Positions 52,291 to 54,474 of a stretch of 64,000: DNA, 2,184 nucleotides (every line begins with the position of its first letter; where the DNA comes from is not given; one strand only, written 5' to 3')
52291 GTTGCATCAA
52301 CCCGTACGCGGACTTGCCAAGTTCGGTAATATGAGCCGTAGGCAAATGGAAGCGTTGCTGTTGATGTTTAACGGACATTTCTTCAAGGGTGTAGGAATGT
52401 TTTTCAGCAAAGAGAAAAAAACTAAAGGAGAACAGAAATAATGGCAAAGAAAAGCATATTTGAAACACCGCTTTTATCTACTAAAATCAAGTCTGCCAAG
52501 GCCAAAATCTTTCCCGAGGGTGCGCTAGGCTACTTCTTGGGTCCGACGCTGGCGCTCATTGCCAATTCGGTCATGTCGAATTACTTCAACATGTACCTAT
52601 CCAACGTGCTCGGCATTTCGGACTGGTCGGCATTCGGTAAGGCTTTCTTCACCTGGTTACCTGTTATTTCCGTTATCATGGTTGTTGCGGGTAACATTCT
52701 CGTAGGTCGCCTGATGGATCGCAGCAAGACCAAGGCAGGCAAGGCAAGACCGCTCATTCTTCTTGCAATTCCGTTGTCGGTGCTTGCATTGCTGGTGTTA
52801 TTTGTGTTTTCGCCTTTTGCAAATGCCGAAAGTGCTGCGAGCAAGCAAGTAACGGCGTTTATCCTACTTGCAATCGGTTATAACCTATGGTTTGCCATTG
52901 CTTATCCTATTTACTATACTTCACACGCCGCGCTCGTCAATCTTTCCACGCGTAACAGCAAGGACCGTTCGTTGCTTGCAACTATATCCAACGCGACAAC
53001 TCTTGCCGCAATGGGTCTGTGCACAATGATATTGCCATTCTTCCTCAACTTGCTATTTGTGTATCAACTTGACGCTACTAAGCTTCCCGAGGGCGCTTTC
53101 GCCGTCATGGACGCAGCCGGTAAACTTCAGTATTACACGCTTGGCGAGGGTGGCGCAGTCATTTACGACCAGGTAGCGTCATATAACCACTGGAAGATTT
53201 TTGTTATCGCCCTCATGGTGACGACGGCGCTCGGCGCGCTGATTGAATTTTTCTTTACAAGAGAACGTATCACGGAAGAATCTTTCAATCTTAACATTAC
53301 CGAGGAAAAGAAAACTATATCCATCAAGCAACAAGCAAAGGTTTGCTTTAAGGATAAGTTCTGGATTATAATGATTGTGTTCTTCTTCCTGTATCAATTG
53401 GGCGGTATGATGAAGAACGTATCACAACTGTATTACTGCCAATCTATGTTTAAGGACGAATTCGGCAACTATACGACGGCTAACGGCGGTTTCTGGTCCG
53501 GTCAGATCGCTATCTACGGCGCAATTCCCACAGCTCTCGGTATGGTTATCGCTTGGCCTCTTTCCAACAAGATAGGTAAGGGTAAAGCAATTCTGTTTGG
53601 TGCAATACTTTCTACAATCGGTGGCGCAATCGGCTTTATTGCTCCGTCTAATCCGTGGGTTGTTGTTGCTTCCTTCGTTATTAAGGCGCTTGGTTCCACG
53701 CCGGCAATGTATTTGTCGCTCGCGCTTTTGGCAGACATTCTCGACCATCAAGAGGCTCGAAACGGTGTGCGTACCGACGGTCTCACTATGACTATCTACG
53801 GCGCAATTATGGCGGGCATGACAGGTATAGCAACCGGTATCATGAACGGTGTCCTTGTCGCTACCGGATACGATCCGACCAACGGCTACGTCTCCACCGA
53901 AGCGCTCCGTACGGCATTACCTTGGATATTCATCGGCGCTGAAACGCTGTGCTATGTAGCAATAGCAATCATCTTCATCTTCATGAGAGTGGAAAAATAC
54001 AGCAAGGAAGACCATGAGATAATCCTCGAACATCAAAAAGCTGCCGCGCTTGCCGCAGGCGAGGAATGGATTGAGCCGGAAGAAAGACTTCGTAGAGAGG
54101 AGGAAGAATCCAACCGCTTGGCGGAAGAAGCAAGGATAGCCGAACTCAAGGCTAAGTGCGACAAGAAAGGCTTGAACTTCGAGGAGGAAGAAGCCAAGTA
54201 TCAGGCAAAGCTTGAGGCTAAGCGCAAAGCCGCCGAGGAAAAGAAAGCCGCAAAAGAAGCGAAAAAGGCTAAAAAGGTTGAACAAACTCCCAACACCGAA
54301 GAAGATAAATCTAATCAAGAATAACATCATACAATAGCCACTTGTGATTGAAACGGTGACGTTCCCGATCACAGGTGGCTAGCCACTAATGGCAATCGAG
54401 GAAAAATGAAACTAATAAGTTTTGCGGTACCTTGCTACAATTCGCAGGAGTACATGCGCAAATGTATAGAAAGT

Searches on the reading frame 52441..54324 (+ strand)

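Call 20: search_protein_families(library=pfam, proteins=[window:52441-54324:+], max_evalue=0.00001)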
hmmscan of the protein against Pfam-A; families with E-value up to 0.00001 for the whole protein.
window:52441-54324:+ (627 aa): 2 families
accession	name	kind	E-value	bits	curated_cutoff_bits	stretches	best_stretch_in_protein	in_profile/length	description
PF13347.12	MFS_2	-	8.5e-50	170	27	1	30-518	1-426/427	MFS/sugar transport protein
PF07690.21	MFS_1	-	6.9e-11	42.1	33.4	1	246-436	145-325/347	Major Facilitator Superfamily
